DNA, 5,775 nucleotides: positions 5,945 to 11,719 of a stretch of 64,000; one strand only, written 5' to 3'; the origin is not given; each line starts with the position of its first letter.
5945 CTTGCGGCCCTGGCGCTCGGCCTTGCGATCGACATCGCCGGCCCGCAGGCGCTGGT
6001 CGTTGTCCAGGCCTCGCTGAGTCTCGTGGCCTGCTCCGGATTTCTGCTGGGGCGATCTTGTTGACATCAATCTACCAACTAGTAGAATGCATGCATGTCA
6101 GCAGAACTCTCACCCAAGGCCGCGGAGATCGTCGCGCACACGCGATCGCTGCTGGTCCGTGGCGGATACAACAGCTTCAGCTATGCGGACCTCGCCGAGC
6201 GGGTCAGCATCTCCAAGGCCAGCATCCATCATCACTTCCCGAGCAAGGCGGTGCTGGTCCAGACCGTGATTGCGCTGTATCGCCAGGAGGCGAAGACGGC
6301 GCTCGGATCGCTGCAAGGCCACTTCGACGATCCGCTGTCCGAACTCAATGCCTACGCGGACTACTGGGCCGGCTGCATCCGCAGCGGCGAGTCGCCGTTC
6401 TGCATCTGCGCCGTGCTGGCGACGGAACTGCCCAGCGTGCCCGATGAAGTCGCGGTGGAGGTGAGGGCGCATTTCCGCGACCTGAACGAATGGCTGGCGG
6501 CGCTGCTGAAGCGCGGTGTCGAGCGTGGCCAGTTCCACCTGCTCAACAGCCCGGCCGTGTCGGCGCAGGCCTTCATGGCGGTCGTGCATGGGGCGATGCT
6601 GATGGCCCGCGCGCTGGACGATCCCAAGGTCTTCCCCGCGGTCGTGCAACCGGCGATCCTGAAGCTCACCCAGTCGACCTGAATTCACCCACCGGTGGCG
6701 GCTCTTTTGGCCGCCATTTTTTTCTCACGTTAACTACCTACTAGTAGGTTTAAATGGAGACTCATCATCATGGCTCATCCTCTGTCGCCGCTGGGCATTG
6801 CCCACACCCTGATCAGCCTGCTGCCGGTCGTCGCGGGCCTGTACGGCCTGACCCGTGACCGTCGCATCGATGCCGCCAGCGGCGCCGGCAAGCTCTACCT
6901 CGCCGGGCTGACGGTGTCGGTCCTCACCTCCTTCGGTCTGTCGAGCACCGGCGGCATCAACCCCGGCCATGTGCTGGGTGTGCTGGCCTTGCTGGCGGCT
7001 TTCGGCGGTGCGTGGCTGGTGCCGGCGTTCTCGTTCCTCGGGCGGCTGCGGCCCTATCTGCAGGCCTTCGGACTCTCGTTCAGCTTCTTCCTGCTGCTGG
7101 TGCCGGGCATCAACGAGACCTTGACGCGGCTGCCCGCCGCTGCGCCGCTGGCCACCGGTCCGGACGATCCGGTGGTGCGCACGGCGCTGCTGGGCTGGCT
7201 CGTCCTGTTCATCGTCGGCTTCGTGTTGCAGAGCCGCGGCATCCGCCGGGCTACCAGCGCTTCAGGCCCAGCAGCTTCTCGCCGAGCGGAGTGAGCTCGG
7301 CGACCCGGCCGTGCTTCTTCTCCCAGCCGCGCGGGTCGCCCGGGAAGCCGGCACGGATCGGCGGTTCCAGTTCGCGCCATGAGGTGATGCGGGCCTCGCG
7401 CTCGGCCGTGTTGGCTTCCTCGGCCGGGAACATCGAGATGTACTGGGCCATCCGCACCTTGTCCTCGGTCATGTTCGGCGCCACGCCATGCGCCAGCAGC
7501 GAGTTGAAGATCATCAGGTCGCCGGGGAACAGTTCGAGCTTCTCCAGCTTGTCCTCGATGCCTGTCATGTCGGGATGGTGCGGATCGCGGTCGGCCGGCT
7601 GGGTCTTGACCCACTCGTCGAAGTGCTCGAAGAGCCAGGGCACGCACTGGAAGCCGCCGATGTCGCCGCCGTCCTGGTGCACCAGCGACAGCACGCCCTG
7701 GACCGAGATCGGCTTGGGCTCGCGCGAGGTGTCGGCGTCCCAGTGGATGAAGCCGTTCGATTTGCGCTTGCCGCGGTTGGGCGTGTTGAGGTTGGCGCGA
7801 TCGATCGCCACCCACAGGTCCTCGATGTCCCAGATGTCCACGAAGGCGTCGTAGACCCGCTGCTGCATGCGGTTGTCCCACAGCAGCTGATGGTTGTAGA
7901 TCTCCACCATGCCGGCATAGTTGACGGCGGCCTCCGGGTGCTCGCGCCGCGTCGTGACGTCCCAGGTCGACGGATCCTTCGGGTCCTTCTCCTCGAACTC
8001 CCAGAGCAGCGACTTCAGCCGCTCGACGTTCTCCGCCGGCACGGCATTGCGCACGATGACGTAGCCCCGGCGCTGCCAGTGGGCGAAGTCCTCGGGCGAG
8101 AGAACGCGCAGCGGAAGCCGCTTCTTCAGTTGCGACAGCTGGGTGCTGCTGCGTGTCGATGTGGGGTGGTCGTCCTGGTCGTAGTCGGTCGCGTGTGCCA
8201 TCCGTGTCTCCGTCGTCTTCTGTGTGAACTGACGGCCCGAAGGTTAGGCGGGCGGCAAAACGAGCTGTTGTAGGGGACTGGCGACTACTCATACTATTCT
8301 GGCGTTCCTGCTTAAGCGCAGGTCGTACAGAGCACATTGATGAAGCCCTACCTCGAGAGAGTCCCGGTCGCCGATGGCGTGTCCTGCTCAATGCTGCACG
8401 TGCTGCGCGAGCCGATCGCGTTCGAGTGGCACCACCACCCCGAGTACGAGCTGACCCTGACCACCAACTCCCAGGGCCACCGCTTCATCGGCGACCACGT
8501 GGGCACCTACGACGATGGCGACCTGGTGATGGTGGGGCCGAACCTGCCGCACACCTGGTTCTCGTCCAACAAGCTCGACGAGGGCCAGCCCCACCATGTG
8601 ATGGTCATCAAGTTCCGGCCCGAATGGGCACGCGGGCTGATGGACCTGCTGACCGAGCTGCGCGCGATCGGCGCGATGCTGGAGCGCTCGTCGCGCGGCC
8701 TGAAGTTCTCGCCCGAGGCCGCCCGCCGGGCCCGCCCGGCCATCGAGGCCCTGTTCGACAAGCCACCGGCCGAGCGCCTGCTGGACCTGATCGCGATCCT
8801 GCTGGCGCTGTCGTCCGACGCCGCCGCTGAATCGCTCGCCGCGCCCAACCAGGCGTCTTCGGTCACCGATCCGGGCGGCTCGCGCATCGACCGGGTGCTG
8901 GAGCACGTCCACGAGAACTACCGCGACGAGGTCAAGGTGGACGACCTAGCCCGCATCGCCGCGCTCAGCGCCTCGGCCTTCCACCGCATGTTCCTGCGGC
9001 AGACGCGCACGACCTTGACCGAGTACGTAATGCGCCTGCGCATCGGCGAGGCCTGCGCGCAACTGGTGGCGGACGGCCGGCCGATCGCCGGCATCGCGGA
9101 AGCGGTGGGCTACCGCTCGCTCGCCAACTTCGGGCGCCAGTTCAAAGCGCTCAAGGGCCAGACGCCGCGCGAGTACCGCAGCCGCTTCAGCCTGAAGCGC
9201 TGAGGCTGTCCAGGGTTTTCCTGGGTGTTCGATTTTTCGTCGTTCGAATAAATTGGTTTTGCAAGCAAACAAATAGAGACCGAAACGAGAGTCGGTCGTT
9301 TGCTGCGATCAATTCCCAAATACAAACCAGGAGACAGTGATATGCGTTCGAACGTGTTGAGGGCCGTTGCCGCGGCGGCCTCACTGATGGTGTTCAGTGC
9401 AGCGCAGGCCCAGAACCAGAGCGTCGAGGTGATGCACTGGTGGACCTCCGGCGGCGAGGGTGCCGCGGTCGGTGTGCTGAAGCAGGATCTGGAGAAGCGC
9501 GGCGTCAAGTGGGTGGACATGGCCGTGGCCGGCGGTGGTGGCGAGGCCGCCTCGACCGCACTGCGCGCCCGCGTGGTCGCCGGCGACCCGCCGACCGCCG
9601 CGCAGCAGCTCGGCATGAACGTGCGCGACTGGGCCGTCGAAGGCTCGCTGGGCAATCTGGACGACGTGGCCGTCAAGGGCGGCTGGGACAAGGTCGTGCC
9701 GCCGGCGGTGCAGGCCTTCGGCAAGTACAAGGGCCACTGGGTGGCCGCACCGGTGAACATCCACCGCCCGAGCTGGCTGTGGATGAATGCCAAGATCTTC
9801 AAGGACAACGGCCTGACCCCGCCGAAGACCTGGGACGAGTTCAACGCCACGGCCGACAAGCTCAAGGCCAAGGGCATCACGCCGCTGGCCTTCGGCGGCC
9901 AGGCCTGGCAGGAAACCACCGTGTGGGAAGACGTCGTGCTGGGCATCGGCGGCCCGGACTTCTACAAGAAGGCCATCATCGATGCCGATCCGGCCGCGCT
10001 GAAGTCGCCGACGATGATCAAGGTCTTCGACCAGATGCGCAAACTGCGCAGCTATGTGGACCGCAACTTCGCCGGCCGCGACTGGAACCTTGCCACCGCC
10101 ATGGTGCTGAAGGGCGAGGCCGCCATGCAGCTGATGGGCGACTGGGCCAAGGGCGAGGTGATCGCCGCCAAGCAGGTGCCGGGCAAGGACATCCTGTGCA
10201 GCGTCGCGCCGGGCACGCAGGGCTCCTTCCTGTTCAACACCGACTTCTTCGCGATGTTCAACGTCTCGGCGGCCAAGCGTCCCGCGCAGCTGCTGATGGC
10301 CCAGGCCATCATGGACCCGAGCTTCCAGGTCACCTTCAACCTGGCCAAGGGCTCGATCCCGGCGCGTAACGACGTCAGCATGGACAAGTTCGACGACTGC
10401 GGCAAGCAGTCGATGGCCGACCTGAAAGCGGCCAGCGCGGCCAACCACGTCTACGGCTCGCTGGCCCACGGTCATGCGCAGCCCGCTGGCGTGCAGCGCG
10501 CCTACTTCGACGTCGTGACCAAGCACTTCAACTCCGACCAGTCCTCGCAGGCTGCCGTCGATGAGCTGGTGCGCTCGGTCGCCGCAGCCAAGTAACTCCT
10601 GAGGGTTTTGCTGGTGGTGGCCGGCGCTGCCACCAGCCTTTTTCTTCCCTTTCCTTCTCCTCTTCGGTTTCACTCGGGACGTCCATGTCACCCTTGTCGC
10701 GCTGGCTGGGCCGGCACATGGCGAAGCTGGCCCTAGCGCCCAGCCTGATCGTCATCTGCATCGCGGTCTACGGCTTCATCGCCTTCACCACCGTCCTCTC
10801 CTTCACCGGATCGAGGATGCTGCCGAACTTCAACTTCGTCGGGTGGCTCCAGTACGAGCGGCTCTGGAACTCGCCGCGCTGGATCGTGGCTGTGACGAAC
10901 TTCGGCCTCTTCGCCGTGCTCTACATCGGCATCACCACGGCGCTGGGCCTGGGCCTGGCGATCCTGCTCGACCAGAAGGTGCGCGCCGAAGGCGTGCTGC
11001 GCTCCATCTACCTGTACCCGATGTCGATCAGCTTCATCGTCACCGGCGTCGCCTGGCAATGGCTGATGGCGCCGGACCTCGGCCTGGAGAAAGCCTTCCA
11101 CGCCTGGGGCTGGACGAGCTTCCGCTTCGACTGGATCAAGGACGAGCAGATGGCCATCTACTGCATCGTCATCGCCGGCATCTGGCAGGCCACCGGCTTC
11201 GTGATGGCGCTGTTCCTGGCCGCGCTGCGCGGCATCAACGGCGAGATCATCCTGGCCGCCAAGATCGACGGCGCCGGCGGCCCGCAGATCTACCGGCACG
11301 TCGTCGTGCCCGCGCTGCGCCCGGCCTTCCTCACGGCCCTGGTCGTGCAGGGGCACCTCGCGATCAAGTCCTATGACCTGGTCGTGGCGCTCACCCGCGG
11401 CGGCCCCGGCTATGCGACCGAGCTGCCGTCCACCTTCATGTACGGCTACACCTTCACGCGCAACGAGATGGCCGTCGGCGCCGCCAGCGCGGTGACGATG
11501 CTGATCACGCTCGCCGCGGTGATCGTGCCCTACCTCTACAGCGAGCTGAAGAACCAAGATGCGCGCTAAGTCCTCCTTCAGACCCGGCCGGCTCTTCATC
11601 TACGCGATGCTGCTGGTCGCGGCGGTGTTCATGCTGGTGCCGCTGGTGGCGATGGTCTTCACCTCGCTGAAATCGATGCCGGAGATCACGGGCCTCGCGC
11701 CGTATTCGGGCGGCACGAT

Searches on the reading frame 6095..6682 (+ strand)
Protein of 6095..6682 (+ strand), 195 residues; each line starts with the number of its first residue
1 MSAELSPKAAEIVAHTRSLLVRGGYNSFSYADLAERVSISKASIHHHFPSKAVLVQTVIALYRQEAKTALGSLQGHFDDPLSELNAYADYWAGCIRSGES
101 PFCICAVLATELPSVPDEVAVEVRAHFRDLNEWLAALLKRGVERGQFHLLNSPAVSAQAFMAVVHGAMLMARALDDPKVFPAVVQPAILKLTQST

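Call 52: search_protein_families(library=pfam, proteins=[window:6095-6682:+], max_evalue=0.00001)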
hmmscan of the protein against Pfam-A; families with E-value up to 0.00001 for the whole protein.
window:6095-6682:+ (195 aa): 2 families
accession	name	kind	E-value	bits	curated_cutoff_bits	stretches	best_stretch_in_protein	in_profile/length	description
PF00440.29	TetR_N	-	6.8e-11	42.2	24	1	12-56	1-45/47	Bacterial regulatory proteins, tetR family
PF16925.10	TetR_C_13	-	9.7e-10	39.3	27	1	80-180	1-102/109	Tetracyclin repressor-like, C-terminal domain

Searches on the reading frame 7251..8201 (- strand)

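Call 52: search_protein_families(library=pfam, proteins=[window:7251-8201:-], max_evalue=0.00001)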
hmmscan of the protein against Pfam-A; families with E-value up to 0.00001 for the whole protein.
window:7251-8201:- (316 aa): 1 family
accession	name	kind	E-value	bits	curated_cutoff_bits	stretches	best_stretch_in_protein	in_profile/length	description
PF05721.19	PhyH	-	2.9e-07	31.4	22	1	42-251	1-212/213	Phytanoyl-CoA dioxygenase (PhyH)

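Call 60: search_protein_families(library=ncbifam, proteins=[window:7251-8201:-], max_evalue=1e-8)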
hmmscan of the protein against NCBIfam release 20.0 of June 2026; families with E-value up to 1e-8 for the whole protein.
window:7251-8201:- (316 aa): 0 families

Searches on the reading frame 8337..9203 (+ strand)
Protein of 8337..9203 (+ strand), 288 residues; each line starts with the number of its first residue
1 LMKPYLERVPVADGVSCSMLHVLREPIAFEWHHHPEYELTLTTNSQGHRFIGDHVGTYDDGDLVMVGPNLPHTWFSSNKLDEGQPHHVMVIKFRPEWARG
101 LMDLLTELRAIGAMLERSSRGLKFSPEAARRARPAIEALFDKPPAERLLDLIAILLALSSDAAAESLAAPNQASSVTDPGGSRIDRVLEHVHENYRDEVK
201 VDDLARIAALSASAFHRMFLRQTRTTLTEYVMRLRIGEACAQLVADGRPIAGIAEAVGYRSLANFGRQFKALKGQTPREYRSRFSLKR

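Call 3: search_protein_families(library=pfam, proteins=[window:8337-9203:+])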
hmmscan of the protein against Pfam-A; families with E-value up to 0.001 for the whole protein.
window:8337-9203:+ (288 aa): 3 families
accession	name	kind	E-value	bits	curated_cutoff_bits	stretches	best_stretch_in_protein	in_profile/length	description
PF12833.13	HTH_18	-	5e-20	72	33.6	1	204-283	1-80/80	Helix-turn-helix domain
PF00165.29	HTH_AraC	-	7.2e-11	42.4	26.6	1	249-281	10-41/42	Bacterial regulatory helix-turn-helix proteins, AraC family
PF02311.25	AraC_binding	-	0.00025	21.2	21.1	1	28-155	15-116/135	AraC-like ligand binding domain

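Call 60: search_protein_families(library=ncbifam, proteins=[window:8337-9203:+], max_evalue=1e-8)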
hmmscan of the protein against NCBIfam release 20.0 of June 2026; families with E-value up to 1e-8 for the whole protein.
window:8337-9203:+ (288 aa): 11 families
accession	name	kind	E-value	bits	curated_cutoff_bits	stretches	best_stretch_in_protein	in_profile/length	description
TIGR04094.1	adjacent_YSIRK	equivalog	3.2e-16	59.3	200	1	182-281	285-383/383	YSIRK-targeted surface antigen transcriptional regulator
NF007860.0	PRK10572.1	equivalog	2.1e-15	56.3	208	1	37-284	50-285/292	arabinose operon transcriptional regulator AraC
NF047455.1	TF_Staph_AryK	equivalog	2.3e-15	55.9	850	1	173-285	148-260/759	transcriptional regulator AryK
NF006902.0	PRK09393.1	equivalog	1.2e-14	54.3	425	1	179-286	217-324/327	transcriptional regulator FtrA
NF007584.0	PRK10219.1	equivalog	4.7e-12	46.2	174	1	184-283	7-106/107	superoxide response transcriptional regulator SoxS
NF010028.0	PRK13503.1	equivalog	6.3e-12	45.5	288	1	180-283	169-272/278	HTH-type transcriptional activator RhaS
NF047788.1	TransRegPocR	equivalog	2.7e-11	43.3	500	1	173-283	180-290/296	transcriptional regulator PocR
NF007693.0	PRK10371.1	equivalog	9.3e-11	41.5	253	1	182-282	198-298/309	transcriptional regulator MelR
NF040475.1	chlor_reg_RclR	equivalog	1.2e-10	41.2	400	1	183-284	178-279/284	reactive chlorine-specific transcriptional regulator RclR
NF033869.1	viru_reg_Rsp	equivalog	1.3e-10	40.4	400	1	186-284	151-249/701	AraC family transcriptional regulator Rsp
NF007243.0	PRK09685.1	equivalog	5.6e-09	35.8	199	1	181-284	197-302/303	transcriptional regulator FeaR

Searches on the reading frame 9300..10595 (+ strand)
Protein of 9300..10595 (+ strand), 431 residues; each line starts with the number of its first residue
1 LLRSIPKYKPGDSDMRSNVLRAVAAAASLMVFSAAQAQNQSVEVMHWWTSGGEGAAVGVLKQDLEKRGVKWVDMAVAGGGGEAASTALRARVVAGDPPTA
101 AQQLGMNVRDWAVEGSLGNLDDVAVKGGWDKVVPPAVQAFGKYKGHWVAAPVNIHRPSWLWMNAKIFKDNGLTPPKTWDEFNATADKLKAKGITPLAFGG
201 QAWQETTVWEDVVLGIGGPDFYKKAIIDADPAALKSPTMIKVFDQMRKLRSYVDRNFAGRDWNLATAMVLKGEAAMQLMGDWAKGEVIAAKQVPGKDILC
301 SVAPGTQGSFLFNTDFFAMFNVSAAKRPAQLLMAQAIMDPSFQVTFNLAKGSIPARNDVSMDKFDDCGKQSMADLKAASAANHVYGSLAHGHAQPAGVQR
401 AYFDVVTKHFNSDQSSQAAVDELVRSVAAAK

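Call 3: search_protein_families(library=pfam, proteins=[window:9300-10595:+])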
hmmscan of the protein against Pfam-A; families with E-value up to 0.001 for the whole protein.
window:9300-10595:+ (431 aa): 2 families
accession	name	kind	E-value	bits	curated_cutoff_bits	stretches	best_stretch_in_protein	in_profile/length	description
PF01547.30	SBP_bac_1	-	2.2e-28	100.6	26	1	62-330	15-294/307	Bacterial extracellular solute-binding protein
PF13416.11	SBP_bac_8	-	4.2e-21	76.4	27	1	72-360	12-266/279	Bacterial extracellular solute-binding protein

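Call 58: search_solved_structures(query=window:9300-10595:+, max_evalue=0.00001)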
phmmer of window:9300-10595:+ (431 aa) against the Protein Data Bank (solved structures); distinct sequences matched with E-value up to 0.00001: 301 (the best 60 are shown).
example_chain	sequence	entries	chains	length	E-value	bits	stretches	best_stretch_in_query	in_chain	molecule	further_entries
4r2b_A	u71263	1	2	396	2.7e-151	507.5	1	38-431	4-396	Extracellular solute-binding protein family 1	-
8hqq_A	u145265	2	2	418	3.2e-118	398.5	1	41-429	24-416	Probable binding protein component of ABC sugar transporter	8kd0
5dvf_A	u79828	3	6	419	1.2e-117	396.6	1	37-430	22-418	Binding protein component of ABC sugar transporter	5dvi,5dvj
5xpj_A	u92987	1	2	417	8.3e-115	387.3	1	37-430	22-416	Binding protein component of ABC sugar transporter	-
2b3b_A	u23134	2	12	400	3.4e-50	174.4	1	42-421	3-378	glucose-binding protein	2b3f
3vxb_A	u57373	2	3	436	4.9e-19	71.8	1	106-285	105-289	Putative sugar-binding lipoprotein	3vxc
3oo8_A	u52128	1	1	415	1.7e-17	66.7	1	95-369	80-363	ABC transporter binding protein AcbH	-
3oo7_A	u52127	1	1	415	1.8e-17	66.6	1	95-369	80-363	ABC transporter binding protein AcbH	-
3oo6_A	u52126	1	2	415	1.9e-17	66.5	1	95-369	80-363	ABC transporter binding protein AcbH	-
3oo9_A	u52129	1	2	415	2.2e-17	66.3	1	95-369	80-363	ABC transporter binding protein AcbH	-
3ooa_A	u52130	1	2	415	2.5e-17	66.1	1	95-369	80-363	ABC transporter binding protein AcbH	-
7eho_A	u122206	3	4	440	3.3e-15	59.2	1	86-294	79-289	Chitin oligosaccharide binding protein NagB2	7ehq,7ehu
8xba_A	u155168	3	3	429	2.6e-12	49.6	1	136-284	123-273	XylA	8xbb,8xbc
9vus_A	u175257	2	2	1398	4.2e-12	49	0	126-299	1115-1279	Soluble cytochrome b562,2-oxoglutarate receptor 1,Soluble cytochrome b562,2-oxoglutarate r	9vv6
8jbg_B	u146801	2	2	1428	4.3e-12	48.9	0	126-299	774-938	Neuromedin-K receptor (NK3R-pFastbac1) | NK3R-pFastbac1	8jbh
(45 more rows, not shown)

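Call 60: search_protein_families(library=ncbifam, proteins=[window:9300-10595:+], max_evalue=1e-8)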
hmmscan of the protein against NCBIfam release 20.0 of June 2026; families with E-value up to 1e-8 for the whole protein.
window:9300-10595:+ (431 aa): 3 families
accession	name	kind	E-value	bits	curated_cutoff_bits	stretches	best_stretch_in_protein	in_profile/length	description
NF040930.1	ABC_arch_GlcS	equivalog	1.2e-22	80.4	500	1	44-284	3-254/444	glucose ABC transporter substrate-binding protein GlcS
TIGR03851.1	chitin_NgcE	equivalog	1.2e-20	73.9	399.65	1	37-287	37-295/450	N-acetylglucosamine/diacetylchitobiose ABC transporter substrate-binding protein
TIGR03850.1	bind_CPR_0540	equivalog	1.9e-17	63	299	1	145-295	149-300/437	carbohydrate ABC transporter substrate-binding protein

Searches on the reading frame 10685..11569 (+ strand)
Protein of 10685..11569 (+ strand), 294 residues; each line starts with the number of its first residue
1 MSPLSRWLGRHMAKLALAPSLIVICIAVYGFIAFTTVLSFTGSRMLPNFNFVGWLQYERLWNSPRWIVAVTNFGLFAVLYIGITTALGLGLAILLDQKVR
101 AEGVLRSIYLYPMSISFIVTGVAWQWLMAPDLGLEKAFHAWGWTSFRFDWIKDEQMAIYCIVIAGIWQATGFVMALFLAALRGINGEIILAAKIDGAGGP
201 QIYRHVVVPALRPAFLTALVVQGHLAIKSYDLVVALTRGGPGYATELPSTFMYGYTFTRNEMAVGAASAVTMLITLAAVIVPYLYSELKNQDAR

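Call 3: search_protein_families(library=pfam, proteins=[window:10685-11569:+])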
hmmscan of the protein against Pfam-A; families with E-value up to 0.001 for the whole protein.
window:10685-11569:+ (294 aa): 1 family
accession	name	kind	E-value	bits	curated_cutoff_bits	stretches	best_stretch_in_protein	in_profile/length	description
PF00528.27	BPD_transp_1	-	2.6e-14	53.8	26.4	1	87-283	4-177/184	Binding-protein-dependent transport system inner membrane component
